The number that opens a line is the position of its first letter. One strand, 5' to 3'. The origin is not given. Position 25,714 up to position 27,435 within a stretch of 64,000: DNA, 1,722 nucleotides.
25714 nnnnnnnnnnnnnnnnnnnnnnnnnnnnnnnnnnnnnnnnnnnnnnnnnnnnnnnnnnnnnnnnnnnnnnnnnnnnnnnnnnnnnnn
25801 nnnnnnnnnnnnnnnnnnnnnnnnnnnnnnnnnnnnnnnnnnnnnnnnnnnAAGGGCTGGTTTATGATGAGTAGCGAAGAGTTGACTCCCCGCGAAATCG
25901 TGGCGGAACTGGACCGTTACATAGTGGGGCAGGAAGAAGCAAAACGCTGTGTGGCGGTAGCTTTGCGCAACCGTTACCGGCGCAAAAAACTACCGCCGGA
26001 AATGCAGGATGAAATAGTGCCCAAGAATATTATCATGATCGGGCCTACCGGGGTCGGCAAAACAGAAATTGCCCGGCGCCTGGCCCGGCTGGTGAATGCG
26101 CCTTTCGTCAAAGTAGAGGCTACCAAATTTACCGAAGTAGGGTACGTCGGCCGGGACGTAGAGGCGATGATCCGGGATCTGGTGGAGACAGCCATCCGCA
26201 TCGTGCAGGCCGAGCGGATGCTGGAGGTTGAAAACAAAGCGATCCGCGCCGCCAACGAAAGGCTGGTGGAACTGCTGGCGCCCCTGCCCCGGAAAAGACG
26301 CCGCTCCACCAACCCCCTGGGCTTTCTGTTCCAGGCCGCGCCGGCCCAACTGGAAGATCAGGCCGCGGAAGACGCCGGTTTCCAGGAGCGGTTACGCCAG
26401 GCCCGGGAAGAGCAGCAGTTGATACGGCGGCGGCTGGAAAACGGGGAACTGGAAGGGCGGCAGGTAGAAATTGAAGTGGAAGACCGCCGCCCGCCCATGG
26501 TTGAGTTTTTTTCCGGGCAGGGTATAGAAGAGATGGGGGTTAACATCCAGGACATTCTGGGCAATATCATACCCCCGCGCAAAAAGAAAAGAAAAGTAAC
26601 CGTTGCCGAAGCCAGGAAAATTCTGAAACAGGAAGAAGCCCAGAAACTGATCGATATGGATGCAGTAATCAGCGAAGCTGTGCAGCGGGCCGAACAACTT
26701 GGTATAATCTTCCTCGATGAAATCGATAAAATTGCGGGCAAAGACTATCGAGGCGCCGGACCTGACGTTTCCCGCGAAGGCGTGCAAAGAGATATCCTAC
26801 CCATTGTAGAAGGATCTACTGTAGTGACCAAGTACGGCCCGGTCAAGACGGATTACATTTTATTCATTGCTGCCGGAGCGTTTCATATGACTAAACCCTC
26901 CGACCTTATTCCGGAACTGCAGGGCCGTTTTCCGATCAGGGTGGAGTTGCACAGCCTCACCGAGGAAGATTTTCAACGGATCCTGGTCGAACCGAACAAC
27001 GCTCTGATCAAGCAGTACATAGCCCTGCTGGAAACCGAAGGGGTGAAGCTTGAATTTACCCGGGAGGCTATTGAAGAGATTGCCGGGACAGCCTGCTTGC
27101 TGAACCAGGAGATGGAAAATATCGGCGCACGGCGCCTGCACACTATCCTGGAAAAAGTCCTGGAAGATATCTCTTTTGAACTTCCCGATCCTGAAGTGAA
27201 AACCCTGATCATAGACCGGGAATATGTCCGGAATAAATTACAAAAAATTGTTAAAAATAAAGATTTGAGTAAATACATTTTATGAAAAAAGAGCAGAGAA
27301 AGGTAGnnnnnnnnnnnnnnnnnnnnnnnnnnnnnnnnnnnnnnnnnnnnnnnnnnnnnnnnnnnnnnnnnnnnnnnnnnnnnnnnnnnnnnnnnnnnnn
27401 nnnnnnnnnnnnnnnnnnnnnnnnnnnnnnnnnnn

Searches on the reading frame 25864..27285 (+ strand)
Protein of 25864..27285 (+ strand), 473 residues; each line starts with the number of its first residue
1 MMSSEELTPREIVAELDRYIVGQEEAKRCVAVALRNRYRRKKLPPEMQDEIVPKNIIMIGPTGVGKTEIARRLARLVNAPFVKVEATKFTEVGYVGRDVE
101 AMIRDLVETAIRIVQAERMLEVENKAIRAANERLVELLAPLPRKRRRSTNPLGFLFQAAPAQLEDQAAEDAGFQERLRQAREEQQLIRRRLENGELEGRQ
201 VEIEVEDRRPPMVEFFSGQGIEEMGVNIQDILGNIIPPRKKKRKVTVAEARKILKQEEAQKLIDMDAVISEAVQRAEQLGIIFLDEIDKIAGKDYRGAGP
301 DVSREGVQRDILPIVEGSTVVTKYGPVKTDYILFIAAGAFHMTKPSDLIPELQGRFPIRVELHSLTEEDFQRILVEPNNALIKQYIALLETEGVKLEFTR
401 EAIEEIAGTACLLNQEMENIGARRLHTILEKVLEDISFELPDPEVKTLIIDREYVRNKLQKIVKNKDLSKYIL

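Call 70: search_protein_families(library=pfam, proteins=[window:25864-27285:+], max_evalue=0.00001)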
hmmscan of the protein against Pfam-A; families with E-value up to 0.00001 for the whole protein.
window:25864-27285:+ (473 aa): 3 families
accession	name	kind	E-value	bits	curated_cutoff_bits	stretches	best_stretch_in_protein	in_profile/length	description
PF07724.20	AAA_2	-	1.1e-33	117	27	1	221-359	16-166/166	AAA domain (Cdc48 subfamily)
PF00004.35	AAA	-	9.5e-16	58.9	21.2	2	56-108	1-55/131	ATPase family associated with various cellular activities (AAA)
PF07728.20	AAA_5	-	2.2e-08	34.7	22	1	55-92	1-39/139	AAA domain (dynein-related subfamily)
